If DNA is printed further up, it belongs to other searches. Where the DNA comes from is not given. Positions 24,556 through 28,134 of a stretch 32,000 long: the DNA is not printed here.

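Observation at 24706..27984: Single polypeptide fusing GT2 (polyprenol-P-sugar synthase-like), a GT-C membrane transferase and a GH5 mannanase-like hydrolase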

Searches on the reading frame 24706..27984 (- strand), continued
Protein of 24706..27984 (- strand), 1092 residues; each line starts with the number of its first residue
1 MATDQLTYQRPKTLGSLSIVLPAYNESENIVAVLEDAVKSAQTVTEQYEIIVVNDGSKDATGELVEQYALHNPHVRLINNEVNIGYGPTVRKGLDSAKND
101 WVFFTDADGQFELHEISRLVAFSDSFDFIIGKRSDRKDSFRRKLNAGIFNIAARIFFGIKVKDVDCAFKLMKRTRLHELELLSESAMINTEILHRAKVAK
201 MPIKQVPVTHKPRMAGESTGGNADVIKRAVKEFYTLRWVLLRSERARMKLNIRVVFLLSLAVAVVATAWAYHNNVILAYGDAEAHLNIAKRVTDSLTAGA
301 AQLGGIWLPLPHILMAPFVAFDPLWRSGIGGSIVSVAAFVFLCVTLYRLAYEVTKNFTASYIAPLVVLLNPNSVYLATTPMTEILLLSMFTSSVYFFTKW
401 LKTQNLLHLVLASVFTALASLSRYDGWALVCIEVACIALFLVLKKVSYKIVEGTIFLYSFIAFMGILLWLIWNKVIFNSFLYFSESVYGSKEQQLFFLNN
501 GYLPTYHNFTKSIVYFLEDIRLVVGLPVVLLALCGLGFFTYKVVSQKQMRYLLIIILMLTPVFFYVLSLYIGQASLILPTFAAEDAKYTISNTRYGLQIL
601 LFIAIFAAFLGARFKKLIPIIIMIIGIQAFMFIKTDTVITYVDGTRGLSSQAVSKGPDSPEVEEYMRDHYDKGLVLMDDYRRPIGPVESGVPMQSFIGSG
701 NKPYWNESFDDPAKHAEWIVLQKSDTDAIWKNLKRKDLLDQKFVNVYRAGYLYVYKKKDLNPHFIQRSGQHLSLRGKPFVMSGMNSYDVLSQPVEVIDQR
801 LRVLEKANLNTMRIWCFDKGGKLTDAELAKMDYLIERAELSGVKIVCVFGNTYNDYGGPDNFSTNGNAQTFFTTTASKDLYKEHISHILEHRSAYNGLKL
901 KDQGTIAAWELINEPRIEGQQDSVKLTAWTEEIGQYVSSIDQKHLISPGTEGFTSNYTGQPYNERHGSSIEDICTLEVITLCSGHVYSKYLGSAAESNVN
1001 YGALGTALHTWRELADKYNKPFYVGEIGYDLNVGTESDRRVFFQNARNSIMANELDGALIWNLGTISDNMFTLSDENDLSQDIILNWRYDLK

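Call 13: search_solved_structures(query=A1, max_evalue=0.01)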
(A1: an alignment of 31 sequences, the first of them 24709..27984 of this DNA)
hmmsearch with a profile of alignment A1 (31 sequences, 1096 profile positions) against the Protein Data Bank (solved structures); distinct sequences matched with E-value up to 0.01: 54.
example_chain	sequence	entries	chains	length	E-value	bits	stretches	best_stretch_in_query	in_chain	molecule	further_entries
8gf3_A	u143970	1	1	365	2.4e-53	184.5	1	770-1068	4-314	GH5 Mannanase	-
9m20_A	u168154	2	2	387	3.7e-53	183.8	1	769-1071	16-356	mannan endo-1,4-beta-mannosidase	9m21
4qp0_A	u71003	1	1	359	2.4e-52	181.1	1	770-1092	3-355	Endo-beta-mannanase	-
1rh9_A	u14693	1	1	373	1.3e-48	168.8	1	768-1075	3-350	endo-beta-mannanase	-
3pz9_A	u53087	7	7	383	1.3e-48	168.7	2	832-1066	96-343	Mannan endo-1,4-beta-mannosidase. Glycosyl Hydrolase family 5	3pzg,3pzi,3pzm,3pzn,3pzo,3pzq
6tn6_A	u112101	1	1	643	3.3e-47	164.1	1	780-1066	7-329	Mannan endo-1,4-beta-mannosidase. Glycosyl Hydrolase family 5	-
4awe_A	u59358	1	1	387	1.4e-45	158.8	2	815-1093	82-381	ENDO-BETA-D-1,4-MANNANASE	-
3ziz_A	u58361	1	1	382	2.3e-40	141.4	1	775-1079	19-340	GH5 ENDO-BETA-1,4-MANNANASE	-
1qno_A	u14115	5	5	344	4.4e-35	124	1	770-1033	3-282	ENDO-1,4-B-D-MANNANASE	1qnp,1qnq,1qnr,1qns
31ao_A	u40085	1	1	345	4.6e-32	114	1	773-1034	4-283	Probable mannan endo-1,4-beta-mannosidase A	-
3wh9_A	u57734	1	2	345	4.8e-32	113.9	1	773-1034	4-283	Endo-beta-1,4-mannanase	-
3wfl_A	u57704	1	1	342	2.2e-31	111.7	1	776-1031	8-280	beta-mannanase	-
9hwj_A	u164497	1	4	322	1.9e-25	92.1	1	19-231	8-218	Undecaprenyl-phosphate 4-deoxy-4-formamido-L-arabinose transferase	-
1uuq_A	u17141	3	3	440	2.9e-25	91.5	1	766-1049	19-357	MANNOSYL-OLIGOSACCHARIDE GLUCOSIDASE | MAN5A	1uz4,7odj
9bhc_C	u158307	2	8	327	5.4e-24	87.3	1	19-229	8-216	Undecaprenyl-phosphate 4-deoxy-4-formamido-L-arabinose transferase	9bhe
5eke_A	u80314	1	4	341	1.3e-19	72.7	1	12-185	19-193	Uncharacterized glycosyltransferase sll0501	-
5mlz_A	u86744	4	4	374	1.4e-16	62.7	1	20-264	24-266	Dolichol monophosphate mannose synthase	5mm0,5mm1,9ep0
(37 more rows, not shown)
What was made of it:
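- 27250..27984 (-): Module 1, aa 1-245: a cytoplasmic GT-A fold GT2 of the polyprenol-phosphate glycosyltransferase type (ArnC/GtrB/Dpm1-like), ending in an amphipathic helix at aa 223-240. Profile hits to ArnC (9hwj) 2e-25, GtrB (5eke) 1e-19 and DPMS (5mlz) 1e-16 (call 13).
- On GT2, polyprenol-phosphate glycosyltransferase type (Dpm1/GtrB/ArnC): ArnC 2e-25, GtrB 1e-19 and DPMS 1e-16 are the best non-GH5 profile hits (call 13).
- The GT2 resembles ArnC and GtrB more than Dpm synthase (call 13).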

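Call 14: find_encoding_contigs(protein=P0026, flank=8000, max_places=2)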
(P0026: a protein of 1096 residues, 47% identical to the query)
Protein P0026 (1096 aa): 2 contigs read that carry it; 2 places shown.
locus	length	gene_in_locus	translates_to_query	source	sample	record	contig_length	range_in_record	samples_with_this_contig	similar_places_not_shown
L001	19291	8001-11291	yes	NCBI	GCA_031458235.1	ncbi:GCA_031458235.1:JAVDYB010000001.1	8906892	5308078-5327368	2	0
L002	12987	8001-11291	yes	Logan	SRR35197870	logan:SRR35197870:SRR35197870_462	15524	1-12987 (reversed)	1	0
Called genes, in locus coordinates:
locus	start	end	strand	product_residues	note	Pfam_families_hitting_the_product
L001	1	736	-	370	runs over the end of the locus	PF20030:bpMoxR, PF07726:AAA_3, PF07728:AAA_5, PF17863:AAA_lid_2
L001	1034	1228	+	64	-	-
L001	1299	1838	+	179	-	PF03703:bPH_2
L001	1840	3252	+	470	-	PF03703:bPH_2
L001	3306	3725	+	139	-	PF22636:FlK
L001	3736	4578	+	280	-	PF00753:Lactamase_B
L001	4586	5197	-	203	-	PF00080:Sod_Cu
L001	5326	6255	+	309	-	PF00294:PfkB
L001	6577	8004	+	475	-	PF13641:Glyco_tranf_2_3, PF00535:Glycos_transf_2, PF13632:Glyco_trans_2_3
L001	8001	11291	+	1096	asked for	PF00535:Glycos_transf_2, PF10111:Glyco_tranf_2_2 (weak), PF13641:Glyco_tranf_2_3, PF00150:Cellulase, PF26410:GH5_mannosidase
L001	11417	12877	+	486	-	PF05195:AMP_N, PF00557:Peptidase_M24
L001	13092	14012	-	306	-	PF01022:HTH_5 (weak), PF12802:MarR_2 (weak), PF12840:HTH_20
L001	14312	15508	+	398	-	PF03422:CBM_6, PF18099:CBM_35_2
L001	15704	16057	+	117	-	-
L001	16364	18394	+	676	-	PF05227:CHASE3, PF00672:HAMP (weak), PF00512:HisKA, PF02518:HATPase_c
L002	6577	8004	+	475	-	PF13641:Glyco_tranf_2_3, PF00535:Glycos_transf_2, PF13632:Glyco_trans_2_3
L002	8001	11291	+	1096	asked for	PF00535:Glycos_transf_2, PF10111:Glyco_tranf_2_2 (weak), PF13641:Glyco_tranf_2_3, PF00150:Cellulase, PF26410:GH5_mannosidase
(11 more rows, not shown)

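Call 15: find_encoding_contigs(protein=P0044, flank=8000, max_places=2)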
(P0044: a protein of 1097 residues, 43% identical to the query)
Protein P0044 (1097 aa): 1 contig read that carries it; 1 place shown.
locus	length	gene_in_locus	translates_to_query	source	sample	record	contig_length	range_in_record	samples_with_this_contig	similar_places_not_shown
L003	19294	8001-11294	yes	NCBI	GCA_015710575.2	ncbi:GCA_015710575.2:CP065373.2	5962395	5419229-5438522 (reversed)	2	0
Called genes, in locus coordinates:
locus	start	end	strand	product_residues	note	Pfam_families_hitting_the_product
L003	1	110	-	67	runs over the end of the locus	-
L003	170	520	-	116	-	PF06262:Zincin_1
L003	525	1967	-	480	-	PF13845:Septum_form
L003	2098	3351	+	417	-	PF02403:Seryl_tRNA_N, PF00587:tRNA-synt_2b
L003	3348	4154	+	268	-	PF18985:DUF5718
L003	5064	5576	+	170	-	PF04138:GtrA_DPMS_TM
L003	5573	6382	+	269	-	PF00535:Glycos_transf_2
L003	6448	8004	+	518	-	PF00535:Glycos_transf_2, PF13641:Glyco_tranf_2_3, PF13632:Glyco_trans_2_3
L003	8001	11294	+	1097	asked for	PF00535:Glycos_transf_2, PF00150:Cellulase (weak), PF26410:GH5_mannosidase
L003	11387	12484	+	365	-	PF03476:MOSC_N, PF03473:MOSC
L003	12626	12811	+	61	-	-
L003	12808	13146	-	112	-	-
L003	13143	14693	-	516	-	PF13483:Lactamase_B_3 (weak), PF12706:Lactamase_B_2 (weak), PF25451:SCP2_Rv3818, PF00355:Rieske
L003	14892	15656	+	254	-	PF01553:Acyltransferase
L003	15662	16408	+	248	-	PF01553:Acyltransferase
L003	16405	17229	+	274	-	PF00702:Hydrolase (faint), PF08282:Hydrolase_3, PF12710:HAD (faint), PF05116:S6PP (weak)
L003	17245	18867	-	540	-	PF27503:Rv3811_N, PF01510:Amidase_2, PF08310:LGFP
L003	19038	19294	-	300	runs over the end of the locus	-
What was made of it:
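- The same architecture and cassette occur in free-living Actinomycetota with large genomes, such as Catenuloplanes at 8.9 Mb and Mycolicibacterium at 6.0 Mb (calls 14, 15).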

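Call 16: find_encoding_contigs(protein=P0002, flank=8000, max_places=2)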
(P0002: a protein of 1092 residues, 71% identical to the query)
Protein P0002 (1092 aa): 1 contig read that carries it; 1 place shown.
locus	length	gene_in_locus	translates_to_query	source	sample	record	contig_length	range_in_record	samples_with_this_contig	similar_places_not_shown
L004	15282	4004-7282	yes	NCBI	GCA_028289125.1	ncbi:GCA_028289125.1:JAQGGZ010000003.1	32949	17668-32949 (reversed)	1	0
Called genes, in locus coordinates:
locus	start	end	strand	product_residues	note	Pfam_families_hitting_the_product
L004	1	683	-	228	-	?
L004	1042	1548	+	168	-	-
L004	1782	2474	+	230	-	PF02586:SRAP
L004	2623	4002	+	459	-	PF13641:Glyco_tranf_2_3, PF00535:Glycos_transf_2 (weak), PF13632:Glyco_trans_2_3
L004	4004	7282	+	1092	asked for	PF00535:Glycos_transf_2, PF10111:Glyco_tranf_2_2 (weak), PF13641:Glyco_tranf_2_3 (weak), PF00150:Cellulase (weak), PF26410:GH5_mannosidase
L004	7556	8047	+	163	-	-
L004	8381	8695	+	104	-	-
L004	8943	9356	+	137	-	PF03118:RNA_pol_A_CTD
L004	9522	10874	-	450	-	-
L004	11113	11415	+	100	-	-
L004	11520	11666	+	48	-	-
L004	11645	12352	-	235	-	PF00293:NUDIX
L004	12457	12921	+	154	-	-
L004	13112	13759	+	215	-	-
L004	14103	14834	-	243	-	PF00215:OMPdecase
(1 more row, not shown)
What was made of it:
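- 27982..27986 (-): TAATG junction. The synthase stop codon TAA overlaps the fusion's ATG by one base, and an AGGGGAG Shine-Dalgarno-like run lies just upstream. This implies translational coupling. Homologous loci have overlapping or abutting start/stop junctions (calls 14-16).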

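Call 21: find_related_loci(query=A1, collection=genome_contigs, flank=6000)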
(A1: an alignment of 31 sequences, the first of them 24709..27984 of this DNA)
Query A1 (1092 aa) in genome_contigs; peptide patterns used: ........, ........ (x = any residue, [..] = any of these).
445 stretches matched a pattern; 397 encode a relative of the query (tblastn E <= 1e-3); the best 80 are kept; 80 distinct loci.
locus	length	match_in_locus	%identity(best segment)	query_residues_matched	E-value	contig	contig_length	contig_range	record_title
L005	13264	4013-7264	71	5-1089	0e+0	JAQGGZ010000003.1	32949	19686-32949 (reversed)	MAG: Candidatus Saccharibacteria bacterium isolate RYN_420 scaffold_4150825, whole genome shotgun sequence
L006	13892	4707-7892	47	1-1087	0e+0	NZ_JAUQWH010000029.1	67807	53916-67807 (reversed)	Actinoplanes sp. RD1 29, whole genome shotgun sequence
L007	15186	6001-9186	47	1-1087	0e+0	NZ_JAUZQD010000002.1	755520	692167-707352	Symbioplanes lichenis strain TISTR 2343 2, whole genome shotgun sequence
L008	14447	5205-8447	48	8-1091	0e+0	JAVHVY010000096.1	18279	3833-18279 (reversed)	MAG: Actinoplanes sp. isolate BP_228 scaffold_467181, whole genome shotgun sequence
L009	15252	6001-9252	47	1-1086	0e+0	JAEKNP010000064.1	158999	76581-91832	MAG: Candidatus Nephthysia bennettiae isolate SB9753_S6_5 NODE_18_length_158999_cov_21.315539, whole genome shotgun sequ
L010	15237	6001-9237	46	8-1087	0e+0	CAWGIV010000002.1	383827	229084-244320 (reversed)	MAG: uncultured Actinomycetota bacterium isolate MFD09603.bin.2.264 genome assembly, contig: contig_16392, whole genome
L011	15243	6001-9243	43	8-1087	0e+0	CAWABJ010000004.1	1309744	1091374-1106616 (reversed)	MAG: uncultured Actinomycetota bacterium isolate MFD04212.bin.1.3 genome assembly, contig: contig_8522, whole genome sho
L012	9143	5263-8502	46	8-1087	0e+0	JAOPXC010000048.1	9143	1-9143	MAG: Nocardioides sp. isolate RYN_190 scaffold_985578, whole genome shotgun sequence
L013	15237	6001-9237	46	8-1087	0e+0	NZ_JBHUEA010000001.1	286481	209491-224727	Amnibacterium endophyticum strain CGMCC 1.16066 spades_K_21_77_1, whole genome shotgun sequence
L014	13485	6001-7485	44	259-757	1e-106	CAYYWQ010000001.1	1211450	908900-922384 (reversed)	MAG TPA_asm: uncultured Candidatus Saccharibacteria bacterium isolate SRP292972_co1_95 genome assembly, contig: NODE_2_l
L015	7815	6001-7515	39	254-757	1e-103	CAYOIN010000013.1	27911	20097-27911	MAG TPA_asm: uncultured Gammaproteobacteria bacterium isolate binchicken_co105_445 genome assembly, contig: NODE_2114_le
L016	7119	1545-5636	40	16-759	7e-104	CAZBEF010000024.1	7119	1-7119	MAG TPA_asm: uncultured Gammaproteobacteria bacterium isolate SRP278252_co2_430 genome assembly, contig: NODE_22539_leng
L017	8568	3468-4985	39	253-757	9e-104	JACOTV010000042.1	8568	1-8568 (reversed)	MAG: Candidatus Microgenomates bacterium isolate NC_groundwater_53_Pr7_S2p5_46_8 FFV18_S2p5_scaffold_74813, whole genome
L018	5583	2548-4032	39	259-757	2e-102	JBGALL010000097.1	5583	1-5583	MAG: Candidatus Woesebacteria bacterium isolate MAG_MBR_H10.109 MBRH10-109_opera_contig_37047, whole genome shotgun sequ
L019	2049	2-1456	40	269-757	8e-109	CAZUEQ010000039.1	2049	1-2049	MAG TPA_asm: uncultured Gammaproteobacteria bacterium isolate SRP170004_co1_204 genome assembly, contig: NODE_100117_len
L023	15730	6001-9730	42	17-759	8e-111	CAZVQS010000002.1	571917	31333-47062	MAG TPA_asm: uncultured Gammaproteobacteria bacterium isolate SRP278314_co2_148 genome assembly, contig: NODE_4_length_5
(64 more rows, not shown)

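Call 28: search_protein_families(library=pfam, proteins=[L014:7521-10571:+, L014:10584-11846:+, L014:5920-7509:+, L023:5938-8205:+, L023:9906-11513:+, L023:8186-9760:+, L014:2943-3845:-], max_evalue=0.01)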
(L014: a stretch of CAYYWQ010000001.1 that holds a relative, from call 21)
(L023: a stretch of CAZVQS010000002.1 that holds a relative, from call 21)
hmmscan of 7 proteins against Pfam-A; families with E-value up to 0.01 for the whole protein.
L014:7521-10571:+ (1016 aa): 8 families
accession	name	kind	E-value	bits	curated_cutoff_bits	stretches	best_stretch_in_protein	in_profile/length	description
PF07995.17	GSDH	-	1.1e-67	229.1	25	1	42-350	1-323/332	Glucose / Sorbosone dehydrogenase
PF07691.17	PA14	-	2.6e-58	196.4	24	3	641-758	7-135/147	PA14 domain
PF18911.6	PKD_4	-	1.2e-18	67.4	27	1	365-440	1-74/85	PKD domain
PF00801.26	PKD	-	8.1e-13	48.6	23.5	1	384-442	15-73/80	PKD domain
PF17996.7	CE2_N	-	8.6e-06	26.2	27.9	0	964-1006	44-86/108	Carbohydrate esterase 2 N-terminal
PF22352.2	K319L-like_PKD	-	0.0049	17.3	27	0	385-439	13-73/84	K319L-like, PKD domain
PF23500.1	DUF7133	-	0.0056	16.5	27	0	146-347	132-343/385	Domain of unknown function (DUF7133)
PF21027.3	Sde0182_C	-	0.0076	17.3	27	0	385-430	1-45/83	Cellulose-binding protein Sde0182, C-terminal domain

L014:10584-11846:+ (420 aa): 2 families
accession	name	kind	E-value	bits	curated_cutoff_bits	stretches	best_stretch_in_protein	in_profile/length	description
PF13620.12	CarboxypepD_reg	-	2.7e-07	31.3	32.3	1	325-398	2-81/82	Carboxypeptidase regulatory-like domain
PF13715.12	CarbopepD_reg_2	-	0.00021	21.7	32.2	1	325-399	1-77/88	CarboxypepD_reg-like domain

L014:5920-7509:+ (529 aa): 1 family
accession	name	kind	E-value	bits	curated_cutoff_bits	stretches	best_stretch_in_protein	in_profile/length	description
PF13231.12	PMT_2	-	8.7e-09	36.2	26.1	1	98-242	22-160/160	Dolichyl-phosphate-mannose-protein mannosyltransferase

L023:5938-8205:+ (755 aa): 6 families
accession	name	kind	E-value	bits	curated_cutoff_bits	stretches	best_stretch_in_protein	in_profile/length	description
PF00535.33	Glycos_transf_2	-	1.3e-41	142.8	23.3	2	23-182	1-165/168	Glycosyl transferase family 2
PF13641.12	Glyco_tranf_2_3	-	3.8e-29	102.8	27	2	361-589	1-230/230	Glycosyltransferase like family 2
PF13632.12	Glyco_trans_2_3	-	1.2e-20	74.7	27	1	449-643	3-188/198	Glycosyl transferase family group 2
PF13506.12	Glyco_transf_21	-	4.5e-06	26.7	21.7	1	86-136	14-65/174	Glycosyl transferase family 21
PF10111.15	Glyco_tranf_2_2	-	1.8e-05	24.8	27.3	1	23-128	1-112/276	Glycosyltransferase like family 2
PF13733.12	Glyco_transf_7N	-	0.003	17.6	27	1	19-64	46-91/134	N-terminal region of glycosyl transferase group 7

L023:9906-11513:+ (535 aa): 0 families

L023:8186-9760:+ (524 aa): 0 families

L014:2943-3845:- (300 aa): 6 families
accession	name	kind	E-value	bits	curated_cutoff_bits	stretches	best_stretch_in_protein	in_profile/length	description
PF10672.15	Methyltrans_SAM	-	8.6e-11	42.1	27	1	127-238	122-236/286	S-adenosylmethionine-dependent methyltransferase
PF09445.16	Methyltransf_15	-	2e-05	24.7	22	1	132-214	4-85/165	RNA cap guanine-N2 methyltransferase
PF05175.20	MTS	-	0.00064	19.8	23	1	143-249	48-142/170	Methyltransferase small domain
PF08241.18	Methyltransf_11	-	0.0017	19.4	21.2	1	139-189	7-53/95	Methyltransferase domain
PF13649.12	Methyltransf_25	-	0.0024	19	27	1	139-206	8-70/97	Methyltransferase domain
PF03602.21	Cons_hypoth95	-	0.0048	17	24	1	132-209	45-122/182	Conserved hypothetical protein 95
